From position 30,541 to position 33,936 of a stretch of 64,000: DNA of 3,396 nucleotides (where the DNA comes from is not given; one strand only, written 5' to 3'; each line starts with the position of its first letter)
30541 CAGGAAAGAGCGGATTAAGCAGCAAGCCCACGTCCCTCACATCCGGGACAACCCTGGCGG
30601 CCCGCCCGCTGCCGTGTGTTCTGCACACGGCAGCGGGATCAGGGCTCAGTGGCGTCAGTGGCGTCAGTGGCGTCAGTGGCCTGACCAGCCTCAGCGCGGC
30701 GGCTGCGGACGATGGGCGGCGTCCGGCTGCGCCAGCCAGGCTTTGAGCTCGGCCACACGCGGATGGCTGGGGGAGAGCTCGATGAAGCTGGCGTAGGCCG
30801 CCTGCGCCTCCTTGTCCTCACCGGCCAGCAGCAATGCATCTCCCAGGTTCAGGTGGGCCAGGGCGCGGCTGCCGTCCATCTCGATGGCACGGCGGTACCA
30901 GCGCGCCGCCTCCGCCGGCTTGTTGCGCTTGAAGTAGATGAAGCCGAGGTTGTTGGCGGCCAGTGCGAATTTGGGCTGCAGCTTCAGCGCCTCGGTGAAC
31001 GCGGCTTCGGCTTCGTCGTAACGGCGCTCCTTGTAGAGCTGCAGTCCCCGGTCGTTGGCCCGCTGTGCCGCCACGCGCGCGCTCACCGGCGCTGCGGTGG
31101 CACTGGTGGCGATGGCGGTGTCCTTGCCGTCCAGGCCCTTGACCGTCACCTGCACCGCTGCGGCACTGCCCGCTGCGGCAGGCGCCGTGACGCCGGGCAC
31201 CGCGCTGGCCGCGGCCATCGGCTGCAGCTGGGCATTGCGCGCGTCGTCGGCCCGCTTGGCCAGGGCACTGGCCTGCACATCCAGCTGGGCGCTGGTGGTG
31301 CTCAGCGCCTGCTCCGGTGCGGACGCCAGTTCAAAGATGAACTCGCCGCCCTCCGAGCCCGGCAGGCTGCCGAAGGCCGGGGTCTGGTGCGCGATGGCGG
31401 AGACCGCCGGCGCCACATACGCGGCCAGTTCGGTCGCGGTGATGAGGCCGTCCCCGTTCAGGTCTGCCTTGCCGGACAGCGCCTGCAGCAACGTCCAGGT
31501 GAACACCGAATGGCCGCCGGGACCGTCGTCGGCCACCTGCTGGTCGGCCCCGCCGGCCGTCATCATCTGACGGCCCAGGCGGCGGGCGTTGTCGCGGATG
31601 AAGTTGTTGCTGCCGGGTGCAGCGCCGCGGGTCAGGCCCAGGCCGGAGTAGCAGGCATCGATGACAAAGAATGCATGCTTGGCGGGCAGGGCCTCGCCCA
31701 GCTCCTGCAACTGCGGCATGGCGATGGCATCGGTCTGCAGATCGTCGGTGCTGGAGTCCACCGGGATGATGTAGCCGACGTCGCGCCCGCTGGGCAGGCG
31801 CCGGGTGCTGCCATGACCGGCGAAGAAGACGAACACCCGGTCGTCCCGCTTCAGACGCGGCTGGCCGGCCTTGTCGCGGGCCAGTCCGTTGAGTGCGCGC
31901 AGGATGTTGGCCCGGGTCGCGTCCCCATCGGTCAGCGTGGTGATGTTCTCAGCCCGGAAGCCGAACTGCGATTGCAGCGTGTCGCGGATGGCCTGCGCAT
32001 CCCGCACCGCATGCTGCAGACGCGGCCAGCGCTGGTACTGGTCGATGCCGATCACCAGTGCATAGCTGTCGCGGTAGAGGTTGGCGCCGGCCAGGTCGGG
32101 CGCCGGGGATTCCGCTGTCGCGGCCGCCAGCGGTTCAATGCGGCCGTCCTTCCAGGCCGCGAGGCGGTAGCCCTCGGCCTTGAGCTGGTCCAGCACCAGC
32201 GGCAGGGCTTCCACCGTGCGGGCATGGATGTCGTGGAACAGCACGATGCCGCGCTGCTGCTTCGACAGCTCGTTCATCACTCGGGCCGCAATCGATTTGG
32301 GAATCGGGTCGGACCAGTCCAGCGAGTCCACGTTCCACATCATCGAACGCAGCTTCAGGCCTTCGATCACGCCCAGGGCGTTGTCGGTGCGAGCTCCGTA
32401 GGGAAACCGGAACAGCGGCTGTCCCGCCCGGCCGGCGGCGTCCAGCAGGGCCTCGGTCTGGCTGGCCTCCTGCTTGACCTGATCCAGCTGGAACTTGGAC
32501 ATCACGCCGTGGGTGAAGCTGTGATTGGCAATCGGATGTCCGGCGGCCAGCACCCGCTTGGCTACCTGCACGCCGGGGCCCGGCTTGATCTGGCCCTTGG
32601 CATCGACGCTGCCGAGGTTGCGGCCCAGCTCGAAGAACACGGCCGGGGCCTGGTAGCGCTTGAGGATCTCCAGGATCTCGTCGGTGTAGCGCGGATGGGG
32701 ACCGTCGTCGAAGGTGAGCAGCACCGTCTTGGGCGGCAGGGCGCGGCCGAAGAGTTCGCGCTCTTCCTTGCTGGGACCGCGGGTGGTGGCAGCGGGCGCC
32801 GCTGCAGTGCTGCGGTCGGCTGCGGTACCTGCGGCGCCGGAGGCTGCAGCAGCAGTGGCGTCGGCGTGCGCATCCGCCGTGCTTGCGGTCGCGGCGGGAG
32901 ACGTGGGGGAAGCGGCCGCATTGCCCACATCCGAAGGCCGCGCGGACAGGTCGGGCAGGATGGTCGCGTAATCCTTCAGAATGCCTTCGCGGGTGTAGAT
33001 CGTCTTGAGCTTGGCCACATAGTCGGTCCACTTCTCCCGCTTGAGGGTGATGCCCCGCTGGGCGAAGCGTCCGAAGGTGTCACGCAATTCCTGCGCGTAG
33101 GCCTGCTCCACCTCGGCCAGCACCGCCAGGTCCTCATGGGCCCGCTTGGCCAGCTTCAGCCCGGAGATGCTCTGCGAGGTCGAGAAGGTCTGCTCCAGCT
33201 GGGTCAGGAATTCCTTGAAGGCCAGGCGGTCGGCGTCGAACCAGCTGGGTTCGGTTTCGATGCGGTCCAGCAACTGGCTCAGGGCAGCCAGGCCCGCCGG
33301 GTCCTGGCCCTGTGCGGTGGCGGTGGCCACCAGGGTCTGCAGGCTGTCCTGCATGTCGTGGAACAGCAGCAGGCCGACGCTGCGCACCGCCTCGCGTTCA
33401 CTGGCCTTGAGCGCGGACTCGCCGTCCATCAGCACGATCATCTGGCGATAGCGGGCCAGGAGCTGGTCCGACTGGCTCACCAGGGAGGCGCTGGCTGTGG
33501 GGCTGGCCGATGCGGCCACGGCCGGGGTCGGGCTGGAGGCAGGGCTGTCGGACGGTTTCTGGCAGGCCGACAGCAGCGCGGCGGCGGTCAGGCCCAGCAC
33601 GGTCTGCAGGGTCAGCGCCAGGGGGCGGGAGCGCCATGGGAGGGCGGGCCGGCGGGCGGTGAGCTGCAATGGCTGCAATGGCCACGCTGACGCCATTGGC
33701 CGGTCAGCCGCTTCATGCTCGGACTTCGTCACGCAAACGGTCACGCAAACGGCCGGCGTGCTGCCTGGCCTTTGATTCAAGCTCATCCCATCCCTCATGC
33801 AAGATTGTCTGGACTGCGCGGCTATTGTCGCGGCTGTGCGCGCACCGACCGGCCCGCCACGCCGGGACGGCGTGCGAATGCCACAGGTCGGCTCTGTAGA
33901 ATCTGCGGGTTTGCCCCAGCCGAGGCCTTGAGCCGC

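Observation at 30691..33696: Lipoprotein fusing NodB polysaccharide deacetylase, C14 caspase domain and TPR repeats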

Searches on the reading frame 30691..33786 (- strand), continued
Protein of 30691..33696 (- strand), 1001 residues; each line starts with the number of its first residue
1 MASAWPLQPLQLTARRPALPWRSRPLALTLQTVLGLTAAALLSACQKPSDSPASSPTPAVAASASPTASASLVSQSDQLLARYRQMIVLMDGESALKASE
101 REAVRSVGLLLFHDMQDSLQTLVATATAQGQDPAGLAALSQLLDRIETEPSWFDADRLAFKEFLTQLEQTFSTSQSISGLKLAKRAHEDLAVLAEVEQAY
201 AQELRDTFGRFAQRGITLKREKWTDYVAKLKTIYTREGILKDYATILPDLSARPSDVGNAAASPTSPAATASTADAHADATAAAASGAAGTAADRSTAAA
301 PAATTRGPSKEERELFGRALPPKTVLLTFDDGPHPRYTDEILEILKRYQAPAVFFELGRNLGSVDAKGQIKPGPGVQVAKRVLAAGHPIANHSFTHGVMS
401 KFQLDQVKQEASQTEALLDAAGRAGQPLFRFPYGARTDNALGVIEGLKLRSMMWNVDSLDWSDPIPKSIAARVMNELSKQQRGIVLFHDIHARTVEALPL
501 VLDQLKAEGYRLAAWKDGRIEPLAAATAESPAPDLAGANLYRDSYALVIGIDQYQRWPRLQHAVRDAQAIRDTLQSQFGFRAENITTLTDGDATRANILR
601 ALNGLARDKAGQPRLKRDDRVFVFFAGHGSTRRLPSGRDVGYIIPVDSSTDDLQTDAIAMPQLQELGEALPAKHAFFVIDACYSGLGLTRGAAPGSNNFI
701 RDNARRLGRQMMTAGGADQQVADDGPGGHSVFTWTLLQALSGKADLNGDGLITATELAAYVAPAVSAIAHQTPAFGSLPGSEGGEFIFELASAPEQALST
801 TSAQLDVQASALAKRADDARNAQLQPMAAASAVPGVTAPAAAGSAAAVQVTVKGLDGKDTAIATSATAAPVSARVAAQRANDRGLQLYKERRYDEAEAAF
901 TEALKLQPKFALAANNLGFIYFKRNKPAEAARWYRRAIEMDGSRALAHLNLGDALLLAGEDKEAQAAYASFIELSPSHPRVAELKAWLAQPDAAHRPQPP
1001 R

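Call 70: find_encoding_contigs(protein=P0192, flank=6000, max_places=2)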
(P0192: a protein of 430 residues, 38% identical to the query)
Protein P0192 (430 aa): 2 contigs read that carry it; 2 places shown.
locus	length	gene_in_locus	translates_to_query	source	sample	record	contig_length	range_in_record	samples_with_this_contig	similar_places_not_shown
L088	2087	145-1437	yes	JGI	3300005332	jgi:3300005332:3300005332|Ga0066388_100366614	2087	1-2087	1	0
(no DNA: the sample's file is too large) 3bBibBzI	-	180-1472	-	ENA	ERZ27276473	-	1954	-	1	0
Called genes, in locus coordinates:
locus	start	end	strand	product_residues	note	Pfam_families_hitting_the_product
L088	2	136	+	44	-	?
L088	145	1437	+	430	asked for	PF01522:Polysacc_deac_1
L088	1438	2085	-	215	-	?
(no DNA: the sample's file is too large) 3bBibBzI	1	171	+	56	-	?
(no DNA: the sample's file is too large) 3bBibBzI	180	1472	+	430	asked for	PF01522:Polysacc_deac_1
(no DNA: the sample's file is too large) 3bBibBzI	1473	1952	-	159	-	?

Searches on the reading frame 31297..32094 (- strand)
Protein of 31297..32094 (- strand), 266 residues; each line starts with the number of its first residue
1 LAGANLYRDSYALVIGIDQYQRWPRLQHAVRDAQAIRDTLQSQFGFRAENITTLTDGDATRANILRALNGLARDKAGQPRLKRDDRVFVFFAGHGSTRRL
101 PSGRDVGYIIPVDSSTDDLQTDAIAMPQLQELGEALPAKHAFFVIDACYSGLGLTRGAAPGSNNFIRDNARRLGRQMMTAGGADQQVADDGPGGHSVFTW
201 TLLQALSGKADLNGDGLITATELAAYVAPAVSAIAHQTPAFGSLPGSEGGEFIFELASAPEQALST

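Call 51: search_solved_structures(query=window:31297-32094:-, max_evalue=1, show_alignments=3)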
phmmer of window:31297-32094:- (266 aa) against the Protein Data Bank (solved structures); distinct sequences matched with E-value up to 1: 12.
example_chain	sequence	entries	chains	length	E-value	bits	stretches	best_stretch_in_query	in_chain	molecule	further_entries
4f6o_A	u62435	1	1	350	2.8e-06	30.4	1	12-153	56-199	Metacaspase-1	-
4f6p_A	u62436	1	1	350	6e-06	29.3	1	12-128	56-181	Metacaspase-1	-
8a53_A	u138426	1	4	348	1.3e-05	28.3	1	10-151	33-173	Metacaspase-9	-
9n3d_A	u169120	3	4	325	2.1e-05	27.5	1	10-151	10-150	Metacaspase-9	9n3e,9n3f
7qp0_A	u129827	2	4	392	9e-05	25.5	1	12-154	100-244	Metacaspase-1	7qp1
6w8s_A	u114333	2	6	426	0.0011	22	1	12-151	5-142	Metacaspase-4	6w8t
6w8r_A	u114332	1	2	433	0.0041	20.1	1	12-114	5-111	Metacaspase-4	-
1jfj_A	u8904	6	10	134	0.24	14.2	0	204-230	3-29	CALCIUM-BINDING PROTEIN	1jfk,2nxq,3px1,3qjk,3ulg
2m7n_A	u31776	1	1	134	0.24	14.2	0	204-230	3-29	Calcium-binding protein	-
4onw_A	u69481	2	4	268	0.33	13.8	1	213-257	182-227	Succinyl-diaminopimelate desuccinylase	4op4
2jnx_A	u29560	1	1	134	0.5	13.2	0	208-226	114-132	Calcium binding protein 2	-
1nya_A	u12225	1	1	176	0.62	12.9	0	199-254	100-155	Calerythrin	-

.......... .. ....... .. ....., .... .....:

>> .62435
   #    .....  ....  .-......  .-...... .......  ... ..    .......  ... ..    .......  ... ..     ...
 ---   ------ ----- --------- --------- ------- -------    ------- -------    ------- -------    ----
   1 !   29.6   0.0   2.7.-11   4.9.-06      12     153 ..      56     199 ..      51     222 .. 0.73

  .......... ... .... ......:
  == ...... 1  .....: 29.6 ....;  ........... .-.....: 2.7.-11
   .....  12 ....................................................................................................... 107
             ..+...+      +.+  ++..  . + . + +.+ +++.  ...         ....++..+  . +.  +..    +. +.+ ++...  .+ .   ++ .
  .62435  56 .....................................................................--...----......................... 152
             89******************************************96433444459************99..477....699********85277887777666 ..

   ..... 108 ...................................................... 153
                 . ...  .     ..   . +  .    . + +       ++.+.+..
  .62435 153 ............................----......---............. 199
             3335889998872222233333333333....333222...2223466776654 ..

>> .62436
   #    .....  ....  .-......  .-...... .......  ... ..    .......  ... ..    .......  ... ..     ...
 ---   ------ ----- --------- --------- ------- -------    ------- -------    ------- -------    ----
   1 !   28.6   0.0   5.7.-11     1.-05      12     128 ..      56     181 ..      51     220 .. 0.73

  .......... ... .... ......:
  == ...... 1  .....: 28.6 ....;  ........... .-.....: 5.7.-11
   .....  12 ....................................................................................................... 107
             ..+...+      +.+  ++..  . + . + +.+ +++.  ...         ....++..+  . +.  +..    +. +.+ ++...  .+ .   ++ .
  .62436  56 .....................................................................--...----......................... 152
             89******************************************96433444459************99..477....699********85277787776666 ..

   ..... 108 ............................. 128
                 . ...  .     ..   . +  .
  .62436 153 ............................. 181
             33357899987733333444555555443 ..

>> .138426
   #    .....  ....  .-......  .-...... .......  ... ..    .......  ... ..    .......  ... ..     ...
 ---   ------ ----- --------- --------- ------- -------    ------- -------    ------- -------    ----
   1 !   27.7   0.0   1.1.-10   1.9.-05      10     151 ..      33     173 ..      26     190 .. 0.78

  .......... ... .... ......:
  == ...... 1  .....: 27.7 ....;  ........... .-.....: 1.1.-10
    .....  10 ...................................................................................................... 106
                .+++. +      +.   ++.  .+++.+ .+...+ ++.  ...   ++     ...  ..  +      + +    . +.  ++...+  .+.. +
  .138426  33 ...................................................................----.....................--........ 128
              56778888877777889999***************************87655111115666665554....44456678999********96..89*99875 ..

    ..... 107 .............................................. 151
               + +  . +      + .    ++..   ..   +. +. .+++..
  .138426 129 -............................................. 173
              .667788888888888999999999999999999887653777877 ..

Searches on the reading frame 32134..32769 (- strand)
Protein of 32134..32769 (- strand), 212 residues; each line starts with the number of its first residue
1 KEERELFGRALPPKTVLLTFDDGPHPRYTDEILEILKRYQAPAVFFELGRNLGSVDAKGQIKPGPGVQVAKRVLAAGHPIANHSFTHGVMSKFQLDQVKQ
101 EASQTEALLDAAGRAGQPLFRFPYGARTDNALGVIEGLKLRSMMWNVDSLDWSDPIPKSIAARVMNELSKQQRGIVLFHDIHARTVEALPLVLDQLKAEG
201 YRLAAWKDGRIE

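Call 72: search_solved_structures(query=window:32134-32769:-, max_evalue=1e-20, show_alignments=1)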
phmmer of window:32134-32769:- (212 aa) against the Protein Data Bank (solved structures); distinct sequences matched with E-value up to 1e-20: 14.
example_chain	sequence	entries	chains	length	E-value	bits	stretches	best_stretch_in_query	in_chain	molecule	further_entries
2c1g_A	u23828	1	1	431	2e-35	125.5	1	13-203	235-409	PEPTIDOGLYCAN GLCNAC DEACETYLASE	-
2c1i_A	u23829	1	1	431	9.8e-35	123.2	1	13-203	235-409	PEPTIDOGLYCAN GLCNAC DEACETYLASE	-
5jp6_A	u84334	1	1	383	6.6e-29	104.2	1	13-203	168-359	Putative polysaccharide deacetylase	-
7y51_A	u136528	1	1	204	2.5e-27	99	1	12-204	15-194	Predicted xylanase/chitin deacetylase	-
7fbw_A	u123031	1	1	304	9.9e-27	97.1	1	13-204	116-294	Predicted xylanase/chitin deacetylase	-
6h8l_A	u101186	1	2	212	1.7e-24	89.7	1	14-204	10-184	Peptidoglycan-N-acetylmuramic acid deacetylase PdaC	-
6h8n_A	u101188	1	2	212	1.2e-23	87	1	14-204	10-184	Peptidoglycan-N-acetylmuramic acid deacetylase PdaC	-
5lfz_A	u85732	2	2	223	2.7e-23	85.8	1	13-204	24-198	ArCE4A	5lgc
6hm9_A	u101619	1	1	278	2.8e-23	85.8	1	13-203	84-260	Putative polysaccharide deacetylase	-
5n1j_A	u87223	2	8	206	1.2e-21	80.4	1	14-207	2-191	Peptidoglycan N-acetylglucosamine deacetylase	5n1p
5nc9_A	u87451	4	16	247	1.4e-21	80.2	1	14-207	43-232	Peptidoglycan N-acetylglucosamine deacetylase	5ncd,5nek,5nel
5nc6_A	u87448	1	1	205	1.5e-21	80.1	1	15-207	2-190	Peptidoglycan N-acetylglucosamine deacetylase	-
5nc6_B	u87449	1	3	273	1.9e-21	79.8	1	14-207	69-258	Peptidoglycan N-acetylglucosamine deacetylase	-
6hpa_A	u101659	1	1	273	3.1e-21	79.1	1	14-203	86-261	Putative polysaccharide deacetylase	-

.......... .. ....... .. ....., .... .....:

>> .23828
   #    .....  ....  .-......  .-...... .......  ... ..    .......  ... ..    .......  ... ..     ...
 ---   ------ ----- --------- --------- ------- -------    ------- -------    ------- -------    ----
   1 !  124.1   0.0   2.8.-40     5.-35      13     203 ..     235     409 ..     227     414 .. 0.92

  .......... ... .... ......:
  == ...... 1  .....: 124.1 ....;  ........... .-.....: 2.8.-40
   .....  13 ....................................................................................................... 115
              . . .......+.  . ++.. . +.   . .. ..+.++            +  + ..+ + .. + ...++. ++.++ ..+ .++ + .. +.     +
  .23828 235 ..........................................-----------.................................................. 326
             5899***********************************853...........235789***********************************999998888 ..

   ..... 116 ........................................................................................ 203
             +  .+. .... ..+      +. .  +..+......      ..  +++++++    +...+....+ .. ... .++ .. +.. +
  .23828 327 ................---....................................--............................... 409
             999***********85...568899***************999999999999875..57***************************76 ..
